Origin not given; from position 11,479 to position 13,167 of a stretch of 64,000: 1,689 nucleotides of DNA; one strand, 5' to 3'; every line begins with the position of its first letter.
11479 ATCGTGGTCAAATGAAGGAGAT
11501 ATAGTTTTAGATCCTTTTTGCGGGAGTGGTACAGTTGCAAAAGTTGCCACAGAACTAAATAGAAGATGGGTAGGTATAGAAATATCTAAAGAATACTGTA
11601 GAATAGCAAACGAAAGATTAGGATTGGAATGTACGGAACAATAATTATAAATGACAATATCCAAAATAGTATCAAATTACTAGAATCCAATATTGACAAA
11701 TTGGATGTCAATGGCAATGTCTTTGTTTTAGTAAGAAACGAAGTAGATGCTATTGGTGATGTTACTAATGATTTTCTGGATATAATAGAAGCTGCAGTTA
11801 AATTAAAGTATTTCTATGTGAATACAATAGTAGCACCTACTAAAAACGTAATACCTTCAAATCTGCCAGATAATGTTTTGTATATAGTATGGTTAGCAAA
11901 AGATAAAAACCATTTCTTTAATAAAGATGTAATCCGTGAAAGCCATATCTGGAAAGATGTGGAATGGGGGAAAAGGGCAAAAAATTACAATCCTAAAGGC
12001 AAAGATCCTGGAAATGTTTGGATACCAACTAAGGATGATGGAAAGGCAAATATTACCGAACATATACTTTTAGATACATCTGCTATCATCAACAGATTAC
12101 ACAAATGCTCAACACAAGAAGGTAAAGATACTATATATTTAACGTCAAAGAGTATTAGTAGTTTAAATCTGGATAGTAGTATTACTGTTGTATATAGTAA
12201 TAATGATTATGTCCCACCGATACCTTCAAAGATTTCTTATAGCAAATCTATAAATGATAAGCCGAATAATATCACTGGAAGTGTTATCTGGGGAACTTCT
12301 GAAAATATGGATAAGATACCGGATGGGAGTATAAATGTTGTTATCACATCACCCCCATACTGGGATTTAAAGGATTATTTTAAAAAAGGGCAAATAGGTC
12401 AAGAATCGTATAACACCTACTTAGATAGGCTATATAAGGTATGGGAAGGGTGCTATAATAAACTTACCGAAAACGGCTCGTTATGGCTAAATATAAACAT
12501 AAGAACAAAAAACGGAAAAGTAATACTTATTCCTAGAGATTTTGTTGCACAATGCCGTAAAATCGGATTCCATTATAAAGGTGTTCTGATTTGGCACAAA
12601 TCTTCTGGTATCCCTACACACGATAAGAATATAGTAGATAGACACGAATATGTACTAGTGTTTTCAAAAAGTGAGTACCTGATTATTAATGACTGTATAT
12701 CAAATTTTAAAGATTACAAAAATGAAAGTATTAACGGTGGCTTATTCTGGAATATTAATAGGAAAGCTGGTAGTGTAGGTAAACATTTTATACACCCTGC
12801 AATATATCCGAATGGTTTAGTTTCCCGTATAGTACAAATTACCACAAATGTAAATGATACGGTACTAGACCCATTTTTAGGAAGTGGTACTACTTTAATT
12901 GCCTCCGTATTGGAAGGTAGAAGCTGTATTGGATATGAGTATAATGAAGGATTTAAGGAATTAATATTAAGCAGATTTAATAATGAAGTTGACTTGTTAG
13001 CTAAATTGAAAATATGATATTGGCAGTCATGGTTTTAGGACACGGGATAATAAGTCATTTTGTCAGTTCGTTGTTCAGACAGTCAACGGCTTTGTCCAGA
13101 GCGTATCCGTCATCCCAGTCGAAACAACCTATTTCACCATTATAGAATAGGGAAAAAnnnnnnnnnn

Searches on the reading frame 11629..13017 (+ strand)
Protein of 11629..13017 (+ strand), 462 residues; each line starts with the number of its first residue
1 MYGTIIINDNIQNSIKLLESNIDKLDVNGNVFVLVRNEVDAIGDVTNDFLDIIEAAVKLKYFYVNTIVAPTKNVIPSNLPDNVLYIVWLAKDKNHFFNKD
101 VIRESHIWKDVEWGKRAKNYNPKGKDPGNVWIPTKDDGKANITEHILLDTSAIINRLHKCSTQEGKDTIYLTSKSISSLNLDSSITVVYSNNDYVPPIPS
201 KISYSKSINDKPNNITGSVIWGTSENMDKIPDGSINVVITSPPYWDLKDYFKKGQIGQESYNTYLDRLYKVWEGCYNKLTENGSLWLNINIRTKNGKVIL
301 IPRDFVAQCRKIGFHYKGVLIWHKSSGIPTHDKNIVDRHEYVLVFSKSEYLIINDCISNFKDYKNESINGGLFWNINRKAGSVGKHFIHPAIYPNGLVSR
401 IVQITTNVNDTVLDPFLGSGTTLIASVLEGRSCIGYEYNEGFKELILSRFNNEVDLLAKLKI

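Call 11: search_protein_families(library=pfam, proteins=[window:11629-13017:+], max_evalue=0.01)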
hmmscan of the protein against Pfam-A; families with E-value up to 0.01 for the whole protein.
window:11629-13017:+ (462 aa): 2 families
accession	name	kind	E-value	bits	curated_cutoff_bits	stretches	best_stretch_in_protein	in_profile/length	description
PF01555.25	N6_N4_Mtase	-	2.2e-50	172.1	26.7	2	235-446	1-219/221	DNA methylase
PF01170.24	UPF0020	-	0.0015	18.7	22.3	0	402-442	21-62/197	RMKL-like, methyltransferase domain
